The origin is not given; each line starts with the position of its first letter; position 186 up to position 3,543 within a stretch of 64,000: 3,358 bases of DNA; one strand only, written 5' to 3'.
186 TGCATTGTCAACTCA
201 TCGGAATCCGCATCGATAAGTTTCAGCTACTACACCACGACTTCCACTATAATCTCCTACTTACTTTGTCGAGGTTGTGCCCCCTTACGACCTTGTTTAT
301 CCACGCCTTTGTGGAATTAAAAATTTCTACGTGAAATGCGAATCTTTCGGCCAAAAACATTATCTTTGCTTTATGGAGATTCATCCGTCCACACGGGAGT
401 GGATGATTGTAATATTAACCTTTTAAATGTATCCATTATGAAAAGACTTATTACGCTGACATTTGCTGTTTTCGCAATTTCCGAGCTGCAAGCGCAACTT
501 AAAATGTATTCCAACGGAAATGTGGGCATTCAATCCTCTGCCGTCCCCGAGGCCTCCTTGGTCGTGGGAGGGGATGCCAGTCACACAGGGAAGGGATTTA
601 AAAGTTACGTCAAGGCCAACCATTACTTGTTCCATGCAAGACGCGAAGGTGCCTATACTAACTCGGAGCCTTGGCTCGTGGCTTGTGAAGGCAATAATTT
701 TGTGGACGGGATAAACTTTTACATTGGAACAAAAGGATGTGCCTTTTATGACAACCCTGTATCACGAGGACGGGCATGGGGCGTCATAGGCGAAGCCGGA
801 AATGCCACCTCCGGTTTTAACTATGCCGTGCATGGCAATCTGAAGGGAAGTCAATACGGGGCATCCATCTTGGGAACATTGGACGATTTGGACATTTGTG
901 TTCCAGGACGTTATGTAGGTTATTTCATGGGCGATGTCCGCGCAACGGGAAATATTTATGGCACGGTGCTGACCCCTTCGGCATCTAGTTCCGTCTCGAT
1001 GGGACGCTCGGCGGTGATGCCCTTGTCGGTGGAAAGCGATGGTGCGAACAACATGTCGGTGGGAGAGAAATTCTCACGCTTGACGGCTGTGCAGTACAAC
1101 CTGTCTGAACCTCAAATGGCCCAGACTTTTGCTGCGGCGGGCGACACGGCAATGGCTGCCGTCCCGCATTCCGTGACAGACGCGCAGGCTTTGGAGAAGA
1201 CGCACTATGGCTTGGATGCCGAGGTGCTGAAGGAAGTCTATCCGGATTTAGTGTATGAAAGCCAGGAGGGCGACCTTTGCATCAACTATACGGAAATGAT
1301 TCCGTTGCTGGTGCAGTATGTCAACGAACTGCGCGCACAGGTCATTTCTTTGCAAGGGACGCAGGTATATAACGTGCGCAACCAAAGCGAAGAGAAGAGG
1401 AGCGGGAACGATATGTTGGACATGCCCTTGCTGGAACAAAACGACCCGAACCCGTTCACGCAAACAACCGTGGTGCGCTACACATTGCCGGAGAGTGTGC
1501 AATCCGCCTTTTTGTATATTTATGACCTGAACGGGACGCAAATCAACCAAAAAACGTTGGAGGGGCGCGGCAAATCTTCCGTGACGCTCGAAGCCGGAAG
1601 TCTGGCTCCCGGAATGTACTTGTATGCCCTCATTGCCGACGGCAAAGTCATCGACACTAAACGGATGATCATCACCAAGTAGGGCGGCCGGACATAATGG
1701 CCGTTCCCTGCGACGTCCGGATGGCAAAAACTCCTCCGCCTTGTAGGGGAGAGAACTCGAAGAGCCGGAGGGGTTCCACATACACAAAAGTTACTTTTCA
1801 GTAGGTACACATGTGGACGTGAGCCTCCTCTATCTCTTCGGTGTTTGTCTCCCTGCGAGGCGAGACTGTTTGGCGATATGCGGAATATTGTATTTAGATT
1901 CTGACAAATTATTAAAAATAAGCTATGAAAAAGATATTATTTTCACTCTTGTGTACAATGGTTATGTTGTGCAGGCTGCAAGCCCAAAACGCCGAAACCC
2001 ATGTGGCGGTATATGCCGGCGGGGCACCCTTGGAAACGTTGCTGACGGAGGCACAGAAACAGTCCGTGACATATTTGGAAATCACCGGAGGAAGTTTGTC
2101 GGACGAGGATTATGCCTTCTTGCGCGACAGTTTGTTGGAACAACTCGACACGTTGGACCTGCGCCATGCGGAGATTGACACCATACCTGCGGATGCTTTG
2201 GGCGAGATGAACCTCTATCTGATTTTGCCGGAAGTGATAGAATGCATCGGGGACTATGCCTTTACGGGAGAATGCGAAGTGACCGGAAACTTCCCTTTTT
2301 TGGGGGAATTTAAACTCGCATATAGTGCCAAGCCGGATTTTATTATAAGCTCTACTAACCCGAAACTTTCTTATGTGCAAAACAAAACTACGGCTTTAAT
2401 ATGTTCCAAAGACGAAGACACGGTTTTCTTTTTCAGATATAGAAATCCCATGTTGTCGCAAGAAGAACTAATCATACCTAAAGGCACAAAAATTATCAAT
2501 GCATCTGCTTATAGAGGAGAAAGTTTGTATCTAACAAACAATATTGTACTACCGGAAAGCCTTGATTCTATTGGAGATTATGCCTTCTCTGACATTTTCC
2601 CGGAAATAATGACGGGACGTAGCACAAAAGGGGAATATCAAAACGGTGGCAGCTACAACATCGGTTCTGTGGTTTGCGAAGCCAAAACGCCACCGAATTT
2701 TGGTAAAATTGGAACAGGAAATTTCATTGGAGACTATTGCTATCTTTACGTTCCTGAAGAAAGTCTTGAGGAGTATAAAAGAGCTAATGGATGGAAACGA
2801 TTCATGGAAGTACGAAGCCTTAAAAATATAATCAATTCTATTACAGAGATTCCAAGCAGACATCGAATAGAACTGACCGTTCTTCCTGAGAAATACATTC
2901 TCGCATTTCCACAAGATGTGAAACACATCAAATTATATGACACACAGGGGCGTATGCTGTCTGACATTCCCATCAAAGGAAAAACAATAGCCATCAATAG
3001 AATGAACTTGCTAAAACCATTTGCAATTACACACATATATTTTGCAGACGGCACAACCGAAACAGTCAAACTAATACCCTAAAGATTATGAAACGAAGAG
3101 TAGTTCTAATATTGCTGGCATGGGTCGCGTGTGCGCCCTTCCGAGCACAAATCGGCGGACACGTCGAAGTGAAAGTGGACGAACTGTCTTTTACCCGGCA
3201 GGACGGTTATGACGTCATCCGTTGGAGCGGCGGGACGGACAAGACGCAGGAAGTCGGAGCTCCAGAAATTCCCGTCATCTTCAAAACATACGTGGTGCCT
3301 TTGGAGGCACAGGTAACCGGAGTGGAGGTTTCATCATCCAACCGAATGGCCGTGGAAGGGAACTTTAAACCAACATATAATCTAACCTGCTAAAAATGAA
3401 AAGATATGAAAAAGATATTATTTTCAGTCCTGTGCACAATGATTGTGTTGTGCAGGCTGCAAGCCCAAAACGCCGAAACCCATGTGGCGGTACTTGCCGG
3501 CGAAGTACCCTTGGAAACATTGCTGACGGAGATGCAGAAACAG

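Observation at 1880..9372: Five-fold tandem cassette array: [BspA-type LRR gene + first 280 nt of a C25 peptidase gene] x5, with only the last copy continuing into the full peptidase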

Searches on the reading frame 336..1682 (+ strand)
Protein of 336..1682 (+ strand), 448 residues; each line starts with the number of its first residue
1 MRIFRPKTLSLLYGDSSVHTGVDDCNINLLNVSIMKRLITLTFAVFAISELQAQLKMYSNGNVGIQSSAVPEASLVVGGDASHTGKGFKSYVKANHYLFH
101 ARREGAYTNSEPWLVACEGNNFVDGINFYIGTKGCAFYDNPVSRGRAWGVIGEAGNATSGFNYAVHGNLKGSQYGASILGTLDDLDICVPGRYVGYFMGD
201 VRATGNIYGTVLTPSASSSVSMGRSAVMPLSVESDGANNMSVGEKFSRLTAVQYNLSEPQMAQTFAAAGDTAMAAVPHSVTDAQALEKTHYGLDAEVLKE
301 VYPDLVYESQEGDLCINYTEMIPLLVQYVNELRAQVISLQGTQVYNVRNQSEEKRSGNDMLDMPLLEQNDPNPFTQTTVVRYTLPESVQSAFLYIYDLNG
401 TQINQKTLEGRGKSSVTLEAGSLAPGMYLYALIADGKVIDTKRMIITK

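Call 6: search_protein_families(library=pfam, proteins=[window:336-1682:+], max_evalue=0.01)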
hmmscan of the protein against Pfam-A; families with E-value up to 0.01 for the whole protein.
window:336-1682:+ (448 aa): 1 family
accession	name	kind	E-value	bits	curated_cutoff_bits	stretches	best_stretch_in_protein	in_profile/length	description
PF18962.6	Por_Secre_tail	-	3.3e-07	30.9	27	1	371-446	3-75/75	Secretion system C-terminal sorting domain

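Call 26: search_protein_families(library=ncbifam, proteins=[window:336-1682:+], max_evalue=1)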
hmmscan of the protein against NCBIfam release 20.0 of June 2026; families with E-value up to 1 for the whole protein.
window:336-1682:+ (448 aa): 2 families
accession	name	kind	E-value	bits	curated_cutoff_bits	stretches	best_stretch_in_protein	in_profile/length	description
TIGR04183.1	Por_Secre_tail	domain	3.9e-09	36.4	23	1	371-446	3-71/72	T9SS type A sorting domain-containing protein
NF052323.1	T9SSA_dep_M6i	equivalog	0.0052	14.8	600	1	368-433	959-1025/1043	T9SS-dependent M6-like inactivated metalloprotease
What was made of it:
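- On T9SS cargo (type A C-terminal sorting domain): The upstream 448-aa protein does match (calls 6, 26).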

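Call 55: find_encoding_contigs(protein=window:336-1682:+, flank=10000, max_places=10)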
Protein window:336-1682:+ (448 aa): 18 contigs read that carry it; 10 places shown.
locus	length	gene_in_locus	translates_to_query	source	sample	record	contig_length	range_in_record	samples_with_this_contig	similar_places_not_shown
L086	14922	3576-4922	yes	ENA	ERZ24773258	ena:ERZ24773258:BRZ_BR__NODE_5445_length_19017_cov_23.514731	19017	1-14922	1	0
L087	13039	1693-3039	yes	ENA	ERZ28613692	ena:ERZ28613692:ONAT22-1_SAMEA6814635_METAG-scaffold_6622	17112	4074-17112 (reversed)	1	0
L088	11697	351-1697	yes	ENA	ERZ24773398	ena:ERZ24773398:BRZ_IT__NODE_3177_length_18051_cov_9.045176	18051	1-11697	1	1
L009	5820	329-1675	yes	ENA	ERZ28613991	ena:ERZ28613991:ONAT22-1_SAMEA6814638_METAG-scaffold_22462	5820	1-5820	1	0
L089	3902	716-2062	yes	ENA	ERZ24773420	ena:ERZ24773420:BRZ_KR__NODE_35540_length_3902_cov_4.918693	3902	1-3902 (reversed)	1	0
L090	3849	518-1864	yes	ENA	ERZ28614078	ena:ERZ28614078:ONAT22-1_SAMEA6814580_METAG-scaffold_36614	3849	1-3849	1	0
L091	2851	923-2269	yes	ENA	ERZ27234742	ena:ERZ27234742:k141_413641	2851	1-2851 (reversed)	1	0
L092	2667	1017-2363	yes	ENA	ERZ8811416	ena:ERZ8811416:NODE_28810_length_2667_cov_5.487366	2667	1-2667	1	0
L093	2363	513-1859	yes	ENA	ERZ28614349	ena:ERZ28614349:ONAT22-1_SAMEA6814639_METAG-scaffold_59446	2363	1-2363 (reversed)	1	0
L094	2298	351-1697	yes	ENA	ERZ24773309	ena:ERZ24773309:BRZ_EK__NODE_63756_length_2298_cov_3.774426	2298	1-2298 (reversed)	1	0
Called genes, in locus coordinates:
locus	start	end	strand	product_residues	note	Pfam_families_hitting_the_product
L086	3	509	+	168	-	?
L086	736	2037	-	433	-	PF05272:VapE-like_dom, PF12990:DUF3874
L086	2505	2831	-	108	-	-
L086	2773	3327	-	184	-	PF00665:rve, PF13683:rve_3, PF13333:rve_2 (faint)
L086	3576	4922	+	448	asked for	PF18962:Por_Secre_tail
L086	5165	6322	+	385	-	PF13306:LRR_5 (faint)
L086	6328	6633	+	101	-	-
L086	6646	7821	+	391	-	-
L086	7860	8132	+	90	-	-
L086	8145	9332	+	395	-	-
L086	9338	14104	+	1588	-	PF01364:Peptidase_C25, PF01839:FG-GAP (faint), PF13517:FG-GAP_3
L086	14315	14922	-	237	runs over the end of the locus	PF11750:DUF3307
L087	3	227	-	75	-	?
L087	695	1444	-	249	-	PF00665:rve, PF13683:rve_3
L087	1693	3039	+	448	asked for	PF18962:Por_Secre_tail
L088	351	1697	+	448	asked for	PF18962:Por_Secre_tail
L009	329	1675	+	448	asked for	PF18962:Por_Secre_tail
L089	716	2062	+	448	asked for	PF18962:Por_Secre_tail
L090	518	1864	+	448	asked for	PF18962:Por_Secre_tail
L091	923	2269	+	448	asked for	PF18962:Por_Secre_tail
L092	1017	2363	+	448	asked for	PF18962:Por_Secre_tail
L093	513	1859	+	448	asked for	PF18962:Por_Secre_tail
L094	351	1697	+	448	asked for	PF18962:Por_Secre_tail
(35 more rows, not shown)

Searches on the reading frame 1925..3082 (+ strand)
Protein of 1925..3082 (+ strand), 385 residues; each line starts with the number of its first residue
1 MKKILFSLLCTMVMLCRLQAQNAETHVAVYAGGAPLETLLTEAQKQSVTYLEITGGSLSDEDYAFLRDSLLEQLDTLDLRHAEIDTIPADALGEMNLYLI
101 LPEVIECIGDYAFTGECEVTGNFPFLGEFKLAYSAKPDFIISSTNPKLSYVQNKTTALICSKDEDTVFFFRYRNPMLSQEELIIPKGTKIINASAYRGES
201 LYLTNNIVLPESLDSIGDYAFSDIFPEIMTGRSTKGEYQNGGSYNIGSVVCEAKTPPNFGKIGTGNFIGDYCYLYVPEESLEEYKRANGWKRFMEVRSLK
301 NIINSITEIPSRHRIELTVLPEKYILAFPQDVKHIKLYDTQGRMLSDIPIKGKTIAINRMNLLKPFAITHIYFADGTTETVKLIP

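Call 6: search_protein_families(library=pfam, proteins=[window:1925-3082:+], max_evalue=0.01)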
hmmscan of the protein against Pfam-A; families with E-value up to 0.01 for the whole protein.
window:1925-3082:+ (385 aa): 1 family
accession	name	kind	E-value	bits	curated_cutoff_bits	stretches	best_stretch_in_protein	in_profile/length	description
PF13306.12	LRR_5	-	1.3e-06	28.8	27.7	1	178-265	12-96/127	BspA type Leucine rich repeat region (6 copies)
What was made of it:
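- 1887..3367 (+): Unit 1: LRR1 gene 1925-3082 (385 aa) plus peptidase stub F1. The C25-homologous part is 3088-3367 and the ORF runs 3088-3393. LRR_5 match of 28.8 bits (call 6).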

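Call 19: list_cluster_members(proteins=[window:1925-3082:+, window:3406-4581:+, window:4905-6092:+, window:6416-7579:+, window:7903-9087:+, window:3088-3393:+, window:4587-4892:+, window:6098-6403:+, window:7585-7890:+, window:9093-13820:+])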
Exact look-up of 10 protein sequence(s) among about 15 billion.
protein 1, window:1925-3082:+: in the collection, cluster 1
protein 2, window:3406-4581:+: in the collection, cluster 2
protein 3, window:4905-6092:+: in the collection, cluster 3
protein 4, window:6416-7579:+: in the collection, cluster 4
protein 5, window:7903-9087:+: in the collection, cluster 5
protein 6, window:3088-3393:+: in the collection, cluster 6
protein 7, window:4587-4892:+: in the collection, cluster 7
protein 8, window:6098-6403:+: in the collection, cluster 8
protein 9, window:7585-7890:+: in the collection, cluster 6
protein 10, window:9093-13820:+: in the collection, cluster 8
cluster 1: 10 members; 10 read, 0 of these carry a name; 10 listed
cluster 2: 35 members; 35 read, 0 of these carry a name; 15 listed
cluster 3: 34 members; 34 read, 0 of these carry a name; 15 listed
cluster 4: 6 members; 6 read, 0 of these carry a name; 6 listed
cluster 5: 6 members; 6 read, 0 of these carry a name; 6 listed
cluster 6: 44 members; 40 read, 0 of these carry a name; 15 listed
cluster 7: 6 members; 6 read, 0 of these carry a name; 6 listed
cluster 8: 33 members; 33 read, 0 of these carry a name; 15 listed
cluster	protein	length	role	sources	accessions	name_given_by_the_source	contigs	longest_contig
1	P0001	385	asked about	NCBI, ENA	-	-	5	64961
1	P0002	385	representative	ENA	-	-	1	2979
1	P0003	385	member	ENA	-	-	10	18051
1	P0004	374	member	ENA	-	-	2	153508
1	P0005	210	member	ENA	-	-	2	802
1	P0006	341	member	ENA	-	-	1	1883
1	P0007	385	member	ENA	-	-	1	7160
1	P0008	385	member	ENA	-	-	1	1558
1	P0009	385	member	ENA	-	-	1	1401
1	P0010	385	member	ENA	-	-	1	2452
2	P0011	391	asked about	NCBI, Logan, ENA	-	-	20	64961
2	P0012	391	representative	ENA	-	-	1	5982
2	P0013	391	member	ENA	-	-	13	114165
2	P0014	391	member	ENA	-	-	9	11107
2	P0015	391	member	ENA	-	-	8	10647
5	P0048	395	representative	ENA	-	-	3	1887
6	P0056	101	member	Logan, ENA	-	-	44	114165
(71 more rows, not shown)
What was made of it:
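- All comparative data are short-read metagenome assemblies, and the window itself appears to come from a MAG contig of 64,961 nt (call 19).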

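Call 20: find_encoding_contigs(protein=P0056, flank=10000, max_places=10)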
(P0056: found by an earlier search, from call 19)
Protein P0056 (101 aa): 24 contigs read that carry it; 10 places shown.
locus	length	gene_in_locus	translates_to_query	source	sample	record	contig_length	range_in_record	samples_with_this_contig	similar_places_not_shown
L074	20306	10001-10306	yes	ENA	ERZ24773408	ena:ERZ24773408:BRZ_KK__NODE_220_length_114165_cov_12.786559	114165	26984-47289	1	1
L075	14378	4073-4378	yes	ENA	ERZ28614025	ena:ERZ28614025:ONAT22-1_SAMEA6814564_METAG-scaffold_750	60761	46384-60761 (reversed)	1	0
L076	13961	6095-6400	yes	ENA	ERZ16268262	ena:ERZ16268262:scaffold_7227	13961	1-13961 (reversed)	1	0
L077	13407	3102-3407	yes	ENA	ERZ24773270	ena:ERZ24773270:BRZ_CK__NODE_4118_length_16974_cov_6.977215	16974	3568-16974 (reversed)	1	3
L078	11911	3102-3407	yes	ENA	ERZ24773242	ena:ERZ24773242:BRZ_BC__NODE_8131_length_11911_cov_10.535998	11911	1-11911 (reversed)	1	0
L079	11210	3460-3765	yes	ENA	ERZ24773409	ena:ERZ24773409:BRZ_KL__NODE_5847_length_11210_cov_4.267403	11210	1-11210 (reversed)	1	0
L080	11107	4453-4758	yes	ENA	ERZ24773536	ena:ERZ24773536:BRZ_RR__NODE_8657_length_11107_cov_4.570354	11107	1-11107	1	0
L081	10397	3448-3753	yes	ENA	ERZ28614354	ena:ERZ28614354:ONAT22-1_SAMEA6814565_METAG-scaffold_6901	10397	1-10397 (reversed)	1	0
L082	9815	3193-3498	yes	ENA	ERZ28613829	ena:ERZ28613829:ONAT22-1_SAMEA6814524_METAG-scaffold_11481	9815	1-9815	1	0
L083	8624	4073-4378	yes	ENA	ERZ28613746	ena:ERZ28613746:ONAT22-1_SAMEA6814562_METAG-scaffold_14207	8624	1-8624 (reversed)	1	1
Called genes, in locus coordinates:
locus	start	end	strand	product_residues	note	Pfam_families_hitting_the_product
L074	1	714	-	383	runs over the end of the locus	PF00202:Aminotran_3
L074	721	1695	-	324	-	PF01118:Semialdhyde_dh, PF22698:Semialdhyde_dhC_1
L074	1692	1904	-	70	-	PF04024:PspC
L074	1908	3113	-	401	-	PF00764:Arginosuc_synth, PF06508:QueC (weak), PF20979:Arginosuc_syn_C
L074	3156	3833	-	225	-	-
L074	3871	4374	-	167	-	PF01316:Arg_repressor, PF02863:Arg_repressor_C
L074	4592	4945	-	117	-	PF08821:CGGC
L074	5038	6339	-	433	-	PF05272:VapE-like_dom, PF12990:DUF3874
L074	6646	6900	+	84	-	-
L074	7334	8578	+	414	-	PF18962:Por_Secre_tail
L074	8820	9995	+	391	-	-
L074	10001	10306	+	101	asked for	-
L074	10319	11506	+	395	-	-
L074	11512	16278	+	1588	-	PF01364:Peptidase_C25, PF01839:FG-GAP (faint), PF13517:FG-GAP_3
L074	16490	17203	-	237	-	PF11750:DUF3307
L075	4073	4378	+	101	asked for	-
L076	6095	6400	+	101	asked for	-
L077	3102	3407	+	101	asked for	-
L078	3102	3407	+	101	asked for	-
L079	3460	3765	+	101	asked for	-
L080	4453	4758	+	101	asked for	-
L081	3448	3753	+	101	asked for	-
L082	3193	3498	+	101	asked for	-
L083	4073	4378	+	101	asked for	-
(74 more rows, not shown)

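Call 26: search_protein_families(library=ncbifam, proteins=[window:1925-3082:+], max_evalue=1)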
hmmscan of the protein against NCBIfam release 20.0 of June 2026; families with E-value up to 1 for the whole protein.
window:1925-3082:+ (385 aa): 1 family
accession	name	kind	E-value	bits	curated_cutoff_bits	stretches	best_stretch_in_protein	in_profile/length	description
NF047961.1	adhesin_HupY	equivalog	0.0005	18.2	1250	1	181-222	190-229/978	leucine-rich repeat adhesin HupY/LrrG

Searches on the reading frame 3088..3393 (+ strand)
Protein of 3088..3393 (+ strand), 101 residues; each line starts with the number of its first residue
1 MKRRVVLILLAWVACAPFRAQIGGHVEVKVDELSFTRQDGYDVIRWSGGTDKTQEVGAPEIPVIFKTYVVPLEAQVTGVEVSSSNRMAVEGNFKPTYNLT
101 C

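Call 6: search_protein_families(library=pfam, proteins=[window:3088-3393:+], max_evalue=0.01)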
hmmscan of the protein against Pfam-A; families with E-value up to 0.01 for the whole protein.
window:3088-3393:+ (101 aa): 0 families

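Call 9: find_encoding_contigs(protein=window:3088-3393:+, flank=10000, max_places=10)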
Protein window:3088-3393:+ (101 aa): 22 contigs read that carry it; 10 places shown.
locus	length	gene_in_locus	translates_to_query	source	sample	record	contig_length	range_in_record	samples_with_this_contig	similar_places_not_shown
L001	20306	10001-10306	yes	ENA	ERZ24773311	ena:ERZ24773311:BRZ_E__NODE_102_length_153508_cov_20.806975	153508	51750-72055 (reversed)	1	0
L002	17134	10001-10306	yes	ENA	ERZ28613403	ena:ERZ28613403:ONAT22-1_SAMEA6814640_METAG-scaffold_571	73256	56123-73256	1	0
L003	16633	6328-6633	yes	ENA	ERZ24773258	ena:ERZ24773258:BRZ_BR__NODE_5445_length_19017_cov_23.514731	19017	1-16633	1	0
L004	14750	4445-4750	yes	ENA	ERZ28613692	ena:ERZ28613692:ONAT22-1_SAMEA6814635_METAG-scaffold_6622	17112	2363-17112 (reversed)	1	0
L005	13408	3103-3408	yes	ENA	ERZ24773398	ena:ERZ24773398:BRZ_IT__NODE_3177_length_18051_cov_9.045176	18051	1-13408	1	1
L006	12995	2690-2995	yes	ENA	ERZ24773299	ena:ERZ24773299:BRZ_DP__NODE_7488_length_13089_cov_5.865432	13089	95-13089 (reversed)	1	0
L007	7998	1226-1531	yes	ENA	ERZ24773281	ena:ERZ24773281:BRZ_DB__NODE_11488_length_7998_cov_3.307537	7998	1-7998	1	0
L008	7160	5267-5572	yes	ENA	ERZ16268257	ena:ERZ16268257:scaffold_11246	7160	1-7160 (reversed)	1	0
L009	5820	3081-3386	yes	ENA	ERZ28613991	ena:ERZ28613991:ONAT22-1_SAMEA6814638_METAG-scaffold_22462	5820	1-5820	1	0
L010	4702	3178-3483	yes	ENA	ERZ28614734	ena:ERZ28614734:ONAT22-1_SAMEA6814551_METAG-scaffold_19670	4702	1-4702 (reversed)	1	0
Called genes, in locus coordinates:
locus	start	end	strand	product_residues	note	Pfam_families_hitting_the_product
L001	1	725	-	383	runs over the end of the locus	PF00202:Aminotran_3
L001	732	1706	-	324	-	PF01118:Semialdhyde_dh, PF22698:Semialdhyde_dhC_1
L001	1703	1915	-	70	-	PF04024:PspC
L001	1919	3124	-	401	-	PF00764:Arginosuc_synth, PF06508:QueC (weak), PF20979:Arginosuc_syn_C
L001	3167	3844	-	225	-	-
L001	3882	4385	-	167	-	PF01316:Arg_repressor, PF02863:Arg_repressor_C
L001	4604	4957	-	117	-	PF08821:CGGC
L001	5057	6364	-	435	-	PF05272:VapE-like_dom, PF12990:DUF3874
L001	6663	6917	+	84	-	-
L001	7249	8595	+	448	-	PF18962:Por_Secre_tail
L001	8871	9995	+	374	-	PF13306:LRR_5 (faint)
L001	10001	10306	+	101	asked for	-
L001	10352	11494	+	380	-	-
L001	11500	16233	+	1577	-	PF01364:Peptidase_C25, PF01839:FG-GAP (faint), PF13517:FG-GAP_3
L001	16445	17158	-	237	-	PF11750:DUF3307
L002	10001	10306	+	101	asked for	-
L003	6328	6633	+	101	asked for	-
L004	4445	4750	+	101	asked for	-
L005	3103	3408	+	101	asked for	-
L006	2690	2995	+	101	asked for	-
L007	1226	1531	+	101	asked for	-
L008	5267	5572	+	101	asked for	-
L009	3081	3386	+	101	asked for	-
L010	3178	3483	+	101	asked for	-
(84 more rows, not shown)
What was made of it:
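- Strain-variable integrase and VapE genes lie just left of the locus in some strains (calls 9, 55).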
